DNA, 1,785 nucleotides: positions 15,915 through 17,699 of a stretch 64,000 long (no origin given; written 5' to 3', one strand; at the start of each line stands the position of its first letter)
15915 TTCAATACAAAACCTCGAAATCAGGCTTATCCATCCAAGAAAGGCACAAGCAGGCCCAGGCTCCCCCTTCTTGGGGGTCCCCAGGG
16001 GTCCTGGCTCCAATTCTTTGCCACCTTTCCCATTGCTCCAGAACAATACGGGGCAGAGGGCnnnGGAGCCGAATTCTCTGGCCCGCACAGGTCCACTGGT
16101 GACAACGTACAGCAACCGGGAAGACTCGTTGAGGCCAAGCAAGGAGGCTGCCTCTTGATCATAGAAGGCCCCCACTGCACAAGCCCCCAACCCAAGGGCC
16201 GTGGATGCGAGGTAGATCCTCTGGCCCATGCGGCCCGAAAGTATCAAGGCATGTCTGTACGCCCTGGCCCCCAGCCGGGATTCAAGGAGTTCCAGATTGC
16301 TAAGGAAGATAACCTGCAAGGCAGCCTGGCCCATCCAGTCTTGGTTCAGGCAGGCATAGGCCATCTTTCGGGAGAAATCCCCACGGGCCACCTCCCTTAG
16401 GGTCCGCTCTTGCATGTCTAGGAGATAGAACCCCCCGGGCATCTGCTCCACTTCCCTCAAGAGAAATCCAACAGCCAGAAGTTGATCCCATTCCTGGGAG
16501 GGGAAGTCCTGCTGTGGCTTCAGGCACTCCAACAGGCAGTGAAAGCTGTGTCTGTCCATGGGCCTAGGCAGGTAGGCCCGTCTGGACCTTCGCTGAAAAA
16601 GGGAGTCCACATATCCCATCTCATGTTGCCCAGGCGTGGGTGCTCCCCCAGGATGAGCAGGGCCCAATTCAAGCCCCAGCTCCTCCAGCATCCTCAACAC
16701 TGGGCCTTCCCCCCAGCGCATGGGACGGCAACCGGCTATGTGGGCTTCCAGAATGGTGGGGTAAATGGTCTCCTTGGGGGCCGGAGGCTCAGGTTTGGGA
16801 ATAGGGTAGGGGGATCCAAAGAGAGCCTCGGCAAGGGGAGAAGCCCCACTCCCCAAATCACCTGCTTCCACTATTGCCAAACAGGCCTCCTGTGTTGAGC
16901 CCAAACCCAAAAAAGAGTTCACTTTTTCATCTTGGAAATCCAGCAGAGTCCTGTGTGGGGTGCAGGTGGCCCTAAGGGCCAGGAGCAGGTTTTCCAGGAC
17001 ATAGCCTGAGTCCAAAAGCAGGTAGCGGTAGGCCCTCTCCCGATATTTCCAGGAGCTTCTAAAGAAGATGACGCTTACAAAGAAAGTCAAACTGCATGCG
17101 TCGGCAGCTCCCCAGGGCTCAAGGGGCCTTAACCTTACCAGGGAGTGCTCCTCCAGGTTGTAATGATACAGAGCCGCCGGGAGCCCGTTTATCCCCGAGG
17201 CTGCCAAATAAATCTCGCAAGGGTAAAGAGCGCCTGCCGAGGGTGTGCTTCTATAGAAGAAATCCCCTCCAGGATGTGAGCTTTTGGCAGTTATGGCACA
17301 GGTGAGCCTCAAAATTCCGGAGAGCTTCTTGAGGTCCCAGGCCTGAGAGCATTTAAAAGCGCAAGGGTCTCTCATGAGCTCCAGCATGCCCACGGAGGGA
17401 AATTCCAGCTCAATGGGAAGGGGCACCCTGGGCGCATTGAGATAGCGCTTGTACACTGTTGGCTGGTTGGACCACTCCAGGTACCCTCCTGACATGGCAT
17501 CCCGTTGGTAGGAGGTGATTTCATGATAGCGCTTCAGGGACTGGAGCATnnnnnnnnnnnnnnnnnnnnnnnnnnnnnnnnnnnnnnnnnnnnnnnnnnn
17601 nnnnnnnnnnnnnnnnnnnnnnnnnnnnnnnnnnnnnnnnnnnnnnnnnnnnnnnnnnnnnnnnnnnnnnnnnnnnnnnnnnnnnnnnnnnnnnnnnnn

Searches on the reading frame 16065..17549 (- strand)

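Call 24: search_protein_families(library=pfam, proteins=[window:16065-17549:-], max_evalue=0.00001)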
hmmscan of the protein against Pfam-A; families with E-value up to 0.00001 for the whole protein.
window:16065-17549:- (495 aa): 1 family
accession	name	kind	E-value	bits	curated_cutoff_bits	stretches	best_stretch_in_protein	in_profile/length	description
PF00881.29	Nitroreductase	-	8e-21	75.4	23.5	1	319-486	3-166/167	Nitroreductase family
